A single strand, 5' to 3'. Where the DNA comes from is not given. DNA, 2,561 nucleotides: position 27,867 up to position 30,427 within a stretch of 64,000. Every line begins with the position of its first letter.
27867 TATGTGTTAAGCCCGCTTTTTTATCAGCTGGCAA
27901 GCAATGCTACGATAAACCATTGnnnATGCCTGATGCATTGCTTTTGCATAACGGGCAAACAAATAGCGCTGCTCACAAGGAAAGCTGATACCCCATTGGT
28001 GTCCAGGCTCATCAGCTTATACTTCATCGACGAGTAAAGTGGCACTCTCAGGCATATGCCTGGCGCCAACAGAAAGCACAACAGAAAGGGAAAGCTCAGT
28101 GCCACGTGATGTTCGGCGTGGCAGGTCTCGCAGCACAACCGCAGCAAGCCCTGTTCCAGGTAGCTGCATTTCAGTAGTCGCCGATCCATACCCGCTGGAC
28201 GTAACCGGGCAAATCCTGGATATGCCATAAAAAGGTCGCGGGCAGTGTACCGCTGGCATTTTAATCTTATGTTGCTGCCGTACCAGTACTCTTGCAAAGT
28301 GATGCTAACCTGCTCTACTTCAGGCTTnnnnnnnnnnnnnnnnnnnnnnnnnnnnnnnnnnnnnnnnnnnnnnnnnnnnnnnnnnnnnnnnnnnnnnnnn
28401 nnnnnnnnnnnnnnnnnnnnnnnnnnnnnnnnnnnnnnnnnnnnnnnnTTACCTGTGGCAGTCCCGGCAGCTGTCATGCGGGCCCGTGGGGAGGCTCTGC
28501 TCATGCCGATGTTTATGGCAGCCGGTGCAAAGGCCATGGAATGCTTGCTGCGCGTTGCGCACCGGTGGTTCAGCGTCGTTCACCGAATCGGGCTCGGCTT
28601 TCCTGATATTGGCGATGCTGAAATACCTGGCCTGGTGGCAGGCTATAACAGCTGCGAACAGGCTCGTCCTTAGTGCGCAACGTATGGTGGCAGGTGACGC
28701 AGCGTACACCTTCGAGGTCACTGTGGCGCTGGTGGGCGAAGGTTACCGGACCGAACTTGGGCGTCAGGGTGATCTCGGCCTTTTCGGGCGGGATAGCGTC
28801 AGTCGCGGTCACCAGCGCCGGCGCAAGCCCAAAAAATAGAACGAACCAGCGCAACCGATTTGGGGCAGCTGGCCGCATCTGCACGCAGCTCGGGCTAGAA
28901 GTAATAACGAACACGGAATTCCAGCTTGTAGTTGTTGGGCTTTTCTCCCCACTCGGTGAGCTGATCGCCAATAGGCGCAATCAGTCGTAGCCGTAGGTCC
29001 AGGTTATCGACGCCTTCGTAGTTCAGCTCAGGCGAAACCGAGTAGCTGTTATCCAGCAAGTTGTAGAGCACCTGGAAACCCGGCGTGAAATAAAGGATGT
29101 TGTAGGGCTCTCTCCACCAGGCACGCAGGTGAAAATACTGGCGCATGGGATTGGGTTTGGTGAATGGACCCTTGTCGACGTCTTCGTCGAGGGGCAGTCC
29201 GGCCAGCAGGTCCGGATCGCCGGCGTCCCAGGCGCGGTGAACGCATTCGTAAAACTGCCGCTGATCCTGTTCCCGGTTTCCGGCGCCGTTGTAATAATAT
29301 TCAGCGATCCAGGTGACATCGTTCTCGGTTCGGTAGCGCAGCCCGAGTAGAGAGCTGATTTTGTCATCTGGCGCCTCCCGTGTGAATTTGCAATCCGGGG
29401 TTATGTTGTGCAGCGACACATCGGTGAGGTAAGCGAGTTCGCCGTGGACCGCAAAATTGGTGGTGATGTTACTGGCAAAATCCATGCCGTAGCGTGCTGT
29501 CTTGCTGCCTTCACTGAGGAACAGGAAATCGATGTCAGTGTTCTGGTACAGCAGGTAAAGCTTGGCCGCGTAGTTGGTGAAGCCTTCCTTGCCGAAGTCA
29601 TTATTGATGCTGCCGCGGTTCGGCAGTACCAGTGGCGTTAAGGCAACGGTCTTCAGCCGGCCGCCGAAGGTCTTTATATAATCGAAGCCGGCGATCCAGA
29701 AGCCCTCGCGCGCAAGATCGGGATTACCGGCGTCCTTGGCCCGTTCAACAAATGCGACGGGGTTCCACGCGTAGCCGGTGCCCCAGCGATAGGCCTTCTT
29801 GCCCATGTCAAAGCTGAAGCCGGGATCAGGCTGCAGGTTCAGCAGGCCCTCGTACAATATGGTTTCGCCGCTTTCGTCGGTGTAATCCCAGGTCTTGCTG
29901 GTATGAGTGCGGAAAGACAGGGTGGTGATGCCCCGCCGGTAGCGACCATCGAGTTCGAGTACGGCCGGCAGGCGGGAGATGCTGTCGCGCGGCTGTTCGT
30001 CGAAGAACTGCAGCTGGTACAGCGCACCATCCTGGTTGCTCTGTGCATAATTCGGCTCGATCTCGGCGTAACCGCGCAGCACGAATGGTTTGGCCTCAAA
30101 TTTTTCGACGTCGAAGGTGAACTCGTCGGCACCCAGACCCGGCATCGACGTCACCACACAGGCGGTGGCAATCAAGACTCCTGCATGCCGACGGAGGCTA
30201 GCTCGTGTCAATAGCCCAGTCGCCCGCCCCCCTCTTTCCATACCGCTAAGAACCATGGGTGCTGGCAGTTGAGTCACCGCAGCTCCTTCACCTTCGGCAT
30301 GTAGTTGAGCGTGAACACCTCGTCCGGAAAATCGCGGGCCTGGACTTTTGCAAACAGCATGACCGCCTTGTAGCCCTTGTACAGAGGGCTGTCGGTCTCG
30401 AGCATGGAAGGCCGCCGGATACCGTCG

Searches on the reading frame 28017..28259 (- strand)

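Call 8: search_protein_families(library=pfam, proteins=[window:28017-28259:-], max_evalue=0.1)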
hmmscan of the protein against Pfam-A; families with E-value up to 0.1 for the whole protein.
window:28017-28259:- (80 aa): 1 family
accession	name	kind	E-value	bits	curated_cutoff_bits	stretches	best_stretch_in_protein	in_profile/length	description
PF23810.1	DUF7182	-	0.034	14.5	27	1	42-66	21-45/62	Family of unknown function (DUF7182)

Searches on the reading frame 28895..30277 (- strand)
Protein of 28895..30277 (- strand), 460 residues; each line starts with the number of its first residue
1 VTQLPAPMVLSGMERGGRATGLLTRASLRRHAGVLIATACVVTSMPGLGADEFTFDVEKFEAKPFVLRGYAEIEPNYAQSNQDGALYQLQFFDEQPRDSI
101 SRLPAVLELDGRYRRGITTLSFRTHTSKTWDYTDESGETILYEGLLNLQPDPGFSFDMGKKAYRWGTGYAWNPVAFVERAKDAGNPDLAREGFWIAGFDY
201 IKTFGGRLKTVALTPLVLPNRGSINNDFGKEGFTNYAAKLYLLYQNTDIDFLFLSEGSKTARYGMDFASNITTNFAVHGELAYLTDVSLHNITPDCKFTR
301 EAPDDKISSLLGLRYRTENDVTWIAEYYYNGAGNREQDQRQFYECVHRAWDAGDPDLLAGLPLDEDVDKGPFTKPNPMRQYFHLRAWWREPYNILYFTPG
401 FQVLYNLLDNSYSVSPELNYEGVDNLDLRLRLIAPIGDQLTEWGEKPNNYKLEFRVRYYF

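Call 8: search_protein_families(library=pfam, proteins=[window:28895-30277:-], max_evalue=0.1)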
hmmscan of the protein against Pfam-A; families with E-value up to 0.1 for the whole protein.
window:28895-30277:- (460 aa): 0 families
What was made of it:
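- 28895..30277 (-): Outer-membrane porin-like beta-barrel, 460 aa, ending ...RVRYYF; no Pfam family. No Pfam hit (call 8).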

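Call 29: find_homologous_proteins(query=window:28895-30277:-)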
Query window:28895-30277:- (460 aa): 780 proteins with E <= 0.001 among 8000 candidates; the best 120 are listed.
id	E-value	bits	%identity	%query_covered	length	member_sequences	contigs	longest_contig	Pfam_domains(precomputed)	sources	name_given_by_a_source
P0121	3.1e-291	984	90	100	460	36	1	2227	-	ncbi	-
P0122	6.0e-277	937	85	100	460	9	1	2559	-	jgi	jgi:hypothetical protein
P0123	4.4e-259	878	83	95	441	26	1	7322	-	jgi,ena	-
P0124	3.8e-243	826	79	95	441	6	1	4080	-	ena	-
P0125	5.8e-243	825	82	89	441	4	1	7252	-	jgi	jgi:hypothetical protein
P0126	2.2e-241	820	79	95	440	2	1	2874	-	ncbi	-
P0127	4.5e-241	819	79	95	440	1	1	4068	-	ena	-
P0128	2.1e-230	784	76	95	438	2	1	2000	-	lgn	-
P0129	6.8e-212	722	71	93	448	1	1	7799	-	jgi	jgi:hypothetical protein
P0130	1.2e-210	718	70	92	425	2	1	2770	-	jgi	jgi:hypothetical protein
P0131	4.4e-208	710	72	90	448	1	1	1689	-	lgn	-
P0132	1.9e-207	708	71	90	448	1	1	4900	-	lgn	-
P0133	4.7e-207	707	71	90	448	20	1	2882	-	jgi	jgi:hypothetical protein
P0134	5.0e-207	706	70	93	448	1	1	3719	-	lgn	-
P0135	5.3e-207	706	70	93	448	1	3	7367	-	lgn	-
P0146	1.2e-203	695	69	90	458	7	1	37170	-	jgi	jgi:hypothetical protein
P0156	1.0e-196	672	65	93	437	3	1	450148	-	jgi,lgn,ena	-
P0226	8.8e-157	541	52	94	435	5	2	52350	-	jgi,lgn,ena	-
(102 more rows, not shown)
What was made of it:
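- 28895..30277 (-): 780 homologues, all annotated hypothetical (call 29).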

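Call 36: predict_structure(alignment_id=A2)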
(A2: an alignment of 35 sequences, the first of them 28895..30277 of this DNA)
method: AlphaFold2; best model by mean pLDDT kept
length: 460 residues; sequences in the alignment: 35
mean_pLDDT: 72.6   pTM: 0.69
mean pLDDT of the five models: 72.6, 68.8, 64.1, 64.1, 58.2
residues with pLDDT >= 90: 32; 70-90: 266; 50-70: 93; < 50: 69
segments of 3 or more residues with pLDDT < 50: 1-4, 8-24, 44-60, 132-135, 164-170, 172-174, 177-189
pLDDT, mean of each block of 10 residues (from residue 1): 40 40 53 66 44 37 76 86 58 61 84 86 78 54 85 85 44 47 44 80 90 84 66 80 89 70 85 87 84 88 88 86 87 82 80 76 61 66 84 76 84 86 83 75 61 90
secondary structure, 60 per line:
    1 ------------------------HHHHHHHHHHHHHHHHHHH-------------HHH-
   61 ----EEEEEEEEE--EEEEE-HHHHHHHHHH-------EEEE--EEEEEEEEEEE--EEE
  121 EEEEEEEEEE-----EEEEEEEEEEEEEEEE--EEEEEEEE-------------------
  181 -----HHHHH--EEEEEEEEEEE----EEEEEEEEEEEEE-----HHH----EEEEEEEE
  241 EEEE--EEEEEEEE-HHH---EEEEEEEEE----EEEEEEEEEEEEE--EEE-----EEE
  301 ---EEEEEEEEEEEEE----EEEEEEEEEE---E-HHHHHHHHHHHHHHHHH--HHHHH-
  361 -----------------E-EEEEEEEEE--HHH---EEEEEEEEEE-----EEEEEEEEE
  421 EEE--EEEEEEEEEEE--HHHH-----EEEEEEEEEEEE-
elements in order: H25-43 E65-73 E76-80 H82-91 E99-102 E105-115 E118-130 E136-151 E154-161 H186-190 E193-203 E208-220 E233-244 E247-254 E262-270 E275-287 E290-292 E298-300 E304-316 E321-330 H336-352 H355-359 E380-388 E397-406 E412-423 E426-436 H439-442 E448-459
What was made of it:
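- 28895..30277 (-): AF2 pLDDT 72.6 with about 18-20 strands (call 36).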

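Call 41: fold_search(model_id=the predicted structure, library=pdb)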
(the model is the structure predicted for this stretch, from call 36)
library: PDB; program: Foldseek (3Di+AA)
matches with E <= 10: 829; with E <= 0.001: 302
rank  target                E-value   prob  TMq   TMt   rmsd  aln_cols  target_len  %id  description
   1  4d65_A                1.3e-10  1.00  0.44  0.56   7.6       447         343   12  Structure of porin Omp-Pst2 from P. stuartii; the asymmetric unit contains a dimer of trimers. (released 2016-03-09)
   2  5nxn_A                1.6e-10  1.00  0.45  0.56   8.1       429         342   12  Structure of a L5-deletion mutant of Providencia stuartii Omp-Pst1 (released 2018-02-21)
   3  1hxu                  2.8e-10  1.00  0.43  0.54  10.7       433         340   11  OMPF PORIN MUTANT KK (released 2001-06-06)
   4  4d64_A                3.4e-10  1.00  0.44  0.55   7.2       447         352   11  Structure of porin Omp-Pst1 from P. stuartii; the crystallographic symmetry generates a dimer of trimers. (released 2016-03-09)
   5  1gfp                  3.8e-10  1.00  0.43  0.55  10.6       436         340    9  OMPF PORIN (MUTANT R42C) (released 1996-12-07)
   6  2xe1                  3.8e-10  1.00  0.44  0.54   8.0       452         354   11  Molecular insights into clinically isolated OmpC mutants and their role in multi-drug resistance (released 2010-05-19)
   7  5ldv                  3.8e-10  1.00  0.45  0.50   9.5       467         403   11  Crystal Structures of MOMP from Campylobacter jejuni (released 2016-10-26)
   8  8i8r_A                4.0e-10  1.00  0.44  0.56   7.2       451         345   11  Cryo-EM Structure of OmpC3-MlaA Complex in MSP2N2 Nanodiscs (released 2023-12-20)
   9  4fsp                  4.9e-10  1.00  0.44  0.54   8.4       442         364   10  Crystal Structure of Pseudomonas aeruginosa OccK11 (OpdR) (released 2013-07-24)
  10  1bt9                  5.2e-10  1.00  0.44  0.55  10.5       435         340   10  OMPF PORIN MUTANT D74A (released 1999-01-13)
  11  9j9o_A                5.5e-10  1.00  0.43  0.54  10.6       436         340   11  artificial dinuclear Zn-bound metalloprotein 1 (D1:2Zn) (released 2025-07-02)
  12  1hxt                  5.8e-10  1.00  0.42  0.53  10.8       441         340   11  OMPF PORIN MUTANT NQAAA (released 2001-06-06)
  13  1gfq                  7.9e-10  1.00  0.43  0.55  10.6       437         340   10  OMPF PORIN (MUTANT R82C) (released 1996-12-07)
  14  7vtz                  8.8e-10  1.00  0.51  0.54   8.1       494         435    9  Chitoporin from Escherichia coli (released 2022-11-09)
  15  3prn                  1.1e-09  1.00  0.39  0.57   8.0       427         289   10  E1M, A104W MUTANT OF RH. BLASTICA PORIN (released 1998-08-12)
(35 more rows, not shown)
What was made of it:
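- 28895..30277 (-): Foldseek matches OmpF, OmpC and OprD at E about 1e-10 (call 41).
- The outer-membrane protein is a 16-20-strand porin-like barrel (calls 36, 41); by inference it is too narrow for a folded, disulfide-locked beta-roll.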

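Call 43: list_cluster_members(proteins=[P0121, P0001, P0126, P0053, P0031])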
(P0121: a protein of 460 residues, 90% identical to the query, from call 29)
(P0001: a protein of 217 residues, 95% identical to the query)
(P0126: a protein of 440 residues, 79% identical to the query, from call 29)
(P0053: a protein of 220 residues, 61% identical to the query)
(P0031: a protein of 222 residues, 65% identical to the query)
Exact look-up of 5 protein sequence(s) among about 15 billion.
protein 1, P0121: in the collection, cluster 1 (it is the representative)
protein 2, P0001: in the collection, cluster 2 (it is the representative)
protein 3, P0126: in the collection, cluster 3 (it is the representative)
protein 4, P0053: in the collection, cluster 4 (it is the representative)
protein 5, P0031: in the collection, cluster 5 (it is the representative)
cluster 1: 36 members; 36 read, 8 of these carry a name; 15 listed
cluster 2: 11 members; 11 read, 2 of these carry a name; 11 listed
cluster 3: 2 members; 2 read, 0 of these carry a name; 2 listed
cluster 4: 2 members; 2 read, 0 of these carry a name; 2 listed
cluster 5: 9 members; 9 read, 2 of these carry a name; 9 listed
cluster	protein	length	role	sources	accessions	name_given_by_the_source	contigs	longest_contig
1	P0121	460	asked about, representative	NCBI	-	-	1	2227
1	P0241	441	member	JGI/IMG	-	hypothetical protein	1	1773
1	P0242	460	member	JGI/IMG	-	hypothetical protein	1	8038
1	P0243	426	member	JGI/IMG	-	hypothetical protein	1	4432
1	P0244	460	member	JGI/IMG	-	hypothetical protein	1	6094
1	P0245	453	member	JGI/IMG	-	hypothetical protein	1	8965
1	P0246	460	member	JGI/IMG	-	hypothetical protein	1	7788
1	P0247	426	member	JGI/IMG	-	hypothetical protein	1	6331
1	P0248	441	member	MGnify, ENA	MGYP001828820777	CR=1 FL=1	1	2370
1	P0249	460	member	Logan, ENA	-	-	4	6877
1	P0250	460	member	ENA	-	-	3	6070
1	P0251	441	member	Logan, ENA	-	-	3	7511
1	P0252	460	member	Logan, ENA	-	-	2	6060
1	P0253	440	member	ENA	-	-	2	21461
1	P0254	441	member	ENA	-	-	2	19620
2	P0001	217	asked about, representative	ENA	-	-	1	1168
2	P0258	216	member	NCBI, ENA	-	-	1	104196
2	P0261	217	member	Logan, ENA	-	-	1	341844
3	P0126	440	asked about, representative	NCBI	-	-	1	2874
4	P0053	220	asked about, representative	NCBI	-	-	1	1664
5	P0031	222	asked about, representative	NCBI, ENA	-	-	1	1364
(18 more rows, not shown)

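Call 44: find_encoding_contigs(protein=P0258, flank=10000, max_places=2)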
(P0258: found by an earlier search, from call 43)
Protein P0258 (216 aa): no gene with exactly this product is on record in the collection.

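Call 45: find_encoding_contigs(protein=P0261, flank=10000, max_places=2)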
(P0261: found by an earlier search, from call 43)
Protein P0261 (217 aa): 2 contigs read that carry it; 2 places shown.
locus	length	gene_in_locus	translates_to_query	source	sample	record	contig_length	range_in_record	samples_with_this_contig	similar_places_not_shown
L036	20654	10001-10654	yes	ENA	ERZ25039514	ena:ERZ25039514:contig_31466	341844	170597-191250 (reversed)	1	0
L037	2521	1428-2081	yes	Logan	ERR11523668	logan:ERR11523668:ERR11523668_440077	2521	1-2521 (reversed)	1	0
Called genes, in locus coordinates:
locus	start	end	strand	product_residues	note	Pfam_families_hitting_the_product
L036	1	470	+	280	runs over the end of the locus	-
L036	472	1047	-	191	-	PF01553:Acyltransferase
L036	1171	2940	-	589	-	PF02624:YcaO, PF18381:YcaO_C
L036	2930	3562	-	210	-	PF09997:DUF2238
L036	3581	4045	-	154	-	PF00578:AhpC-TSA, PF08534:Redoxin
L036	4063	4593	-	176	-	PF01842:ACT (faint), PF13291:ACT_4 (faint), PF13740:ACT_6, PF22629:ACT_AHAS_ss (faint)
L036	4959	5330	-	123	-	PF07238:PilZ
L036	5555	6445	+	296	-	PF00701:DHDPS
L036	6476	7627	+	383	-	PF06804:BamC_C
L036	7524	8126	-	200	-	-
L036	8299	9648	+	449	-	PF02417:Chromate_transp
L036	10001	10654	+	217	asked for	PF00353:HemolysinCabind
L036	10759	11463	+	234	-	PF02463:SMC_N (faint), PF00005:ABC_tran, PF13304:AAA_21 (faint)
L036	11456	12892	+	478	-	PF12704:MacB_PCD, PF02687:FtsX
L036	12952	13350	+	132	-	PF02579:Nitro_FeMo-Co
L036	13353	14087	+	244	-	PF17131:TP_0789-like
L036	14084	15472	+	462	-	-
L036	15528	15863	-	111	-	-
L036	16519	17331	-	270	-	PF02649:GCHY-1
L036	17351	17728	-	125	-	PF01242:PTPS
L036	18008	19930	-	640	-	PF13292:DXP_synthase_N, PF00676:E1_dh (weak), PF02779:Transket_pyr, PF02780:Transketolase_C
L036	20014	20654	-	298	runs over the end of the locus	PF00348:polyprenyl_synt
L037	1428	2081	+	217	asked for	PF00353:HemolysinCabind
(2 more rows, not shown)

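Call 51: find_encoding_contigs(protein=P0156, flank=8000, max_places=1)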
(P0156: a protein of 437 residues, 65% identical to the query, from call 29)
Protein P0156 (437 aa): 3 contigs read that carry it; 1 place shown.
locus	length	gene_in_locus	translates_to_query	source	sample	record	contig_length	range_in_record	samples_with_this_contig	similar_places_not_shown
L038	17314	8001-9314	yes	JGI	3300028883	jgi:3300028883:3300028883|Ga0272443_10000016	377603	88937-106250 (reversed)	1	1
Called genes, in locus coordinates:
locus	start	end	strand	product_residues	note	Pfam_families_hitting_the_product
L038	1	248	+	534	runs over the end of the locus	PF01654:Cyt_bd_oxida_I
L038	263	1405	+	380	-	PF02322:Cyt_bd_oxida_II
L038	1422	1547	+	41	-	PF08173:YbgT_YccB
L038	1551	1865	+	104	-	PF09600:Cyd_oper_YbgE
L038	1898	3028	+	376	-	PF07992:Pyr_redox_2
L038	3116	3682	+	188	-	PF11845:Tll0287-like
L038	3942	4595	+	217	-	PF00353:HemolysinCabind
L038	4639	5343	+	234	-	PF02463:SMC_N (faint), PF00005:ABC_tran, PF13304:AAA_21 (weak)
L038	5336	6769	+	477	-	PF12704:MacB_PCD, PF02687:FtsX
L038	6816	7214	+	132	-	PF02579:Nitro_FeMo-Co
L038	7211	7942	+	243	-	PF17131:TP_0789-like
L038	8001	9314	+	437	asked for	-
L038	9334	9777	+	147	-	PF02085:Cytochrom_CIII, PF14522:Cytochrome_C7 (faint)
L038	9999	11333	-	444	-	PF11805:DUF3326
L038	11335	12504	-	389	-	PF00278:Orn_DAP_Arg_deC, PF02784:Orn_Arg_deC_N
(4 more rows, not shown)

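Call 52: find_encoding_contigs(protein=P0226, flank=8000, max_places=1)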
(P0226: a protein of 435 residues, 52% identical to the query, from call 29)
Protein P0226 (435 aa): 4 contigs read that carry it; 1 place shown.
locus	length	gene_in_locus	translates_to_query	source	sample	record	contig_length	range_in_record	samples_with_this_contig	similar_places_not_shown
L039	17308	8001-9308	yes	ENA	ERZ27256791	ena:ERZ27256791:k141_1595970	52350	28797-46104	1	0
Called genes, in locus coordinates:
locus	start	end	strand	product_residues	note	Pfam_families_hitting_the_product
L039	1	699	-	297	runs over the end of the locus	PF00126:HTH_1, PF03466:LysR_substrate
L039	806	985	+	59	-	-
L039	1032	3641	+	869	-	PF11791:Aconitase_B_N, PF06434:Aconitase_2_N, PF00330:Aconitase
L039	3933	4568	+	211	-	PF00353:HemolysinCabind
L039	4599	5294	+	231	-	PF00005:ABC_tran, PF02463:SMC_N (faint), PF13304:AAA_21 (weak)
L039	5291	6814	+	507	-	PF12704:MacB_PCD, PF02687:FtsX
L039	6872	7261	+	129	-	PF02579:Nitro_FeMo-Co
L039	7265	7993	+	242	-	PF17131:TP_0789-like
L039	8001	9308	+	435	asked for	-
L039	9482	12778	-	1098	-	PF13426:PAS_9 (weak), PF00989:PAS, PF08448:PAS_4, PF13426:PAS_9, PF13596:PAS_10 (weak), PF08447:PAS_3 (weak), PF00990:GGDEF, PF00563:EAL, +1 more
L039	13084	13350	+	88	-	PF00708:Acylphosphatase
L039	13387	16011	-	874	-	PF01136:Peptidase_U32, PF12392:DUF3656, PF01136:Peptidase_U32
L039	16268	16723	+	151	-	PF02635:DsrE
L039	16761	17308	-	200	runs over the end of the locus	PF11136:DUF2889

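Call 53: find_encoding_contigs(protein=P0146, flank=8000, max_places=1)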
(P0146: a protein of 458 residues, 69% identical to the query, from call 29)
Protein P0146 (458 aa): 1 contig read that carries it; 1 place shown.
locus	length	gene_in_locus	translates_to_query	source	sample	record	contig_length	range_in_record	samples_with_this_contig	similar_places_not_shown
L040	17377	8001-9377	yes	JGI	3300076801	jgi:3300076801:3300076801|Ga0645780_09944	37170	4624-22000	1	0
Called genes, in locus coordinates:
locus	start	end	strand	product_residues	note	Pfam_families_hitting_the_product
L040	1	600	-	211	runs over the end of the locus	PF01914:MarC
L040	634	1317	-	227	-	PF02390:Methyltransf_4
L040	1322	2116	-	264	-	PF05690:ThiG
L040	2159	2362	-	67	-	PF02597:ThiS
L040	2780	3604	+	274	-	-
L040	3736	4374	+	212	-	PF00353:HemolysinCabind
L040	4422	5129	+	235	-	PF00005:ABC_tran, PF02463:SMC_N (faint), PF13304:AAA_21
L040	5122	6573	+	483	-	PF12704:MacB_PCD, PF02687:FtsX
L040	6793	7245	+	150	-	PF02579:Nitro_FeMo-Co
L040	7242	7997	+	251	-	PF17131:TP_0789-like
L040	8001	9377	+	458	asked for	-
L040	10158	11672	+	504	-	PF07793:DUF1631, PF26671:DUF1631_2nd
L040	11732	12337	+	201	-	PF26672:DUF1631_3rd, PF26670:DUF1631_C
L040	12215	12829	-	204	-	-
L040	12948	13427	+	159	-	PF14815:NUDIX_4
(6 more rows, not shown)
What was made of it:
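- The same order is found when starting from the OMP, in 3 of 3 cases (calls 51-53).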
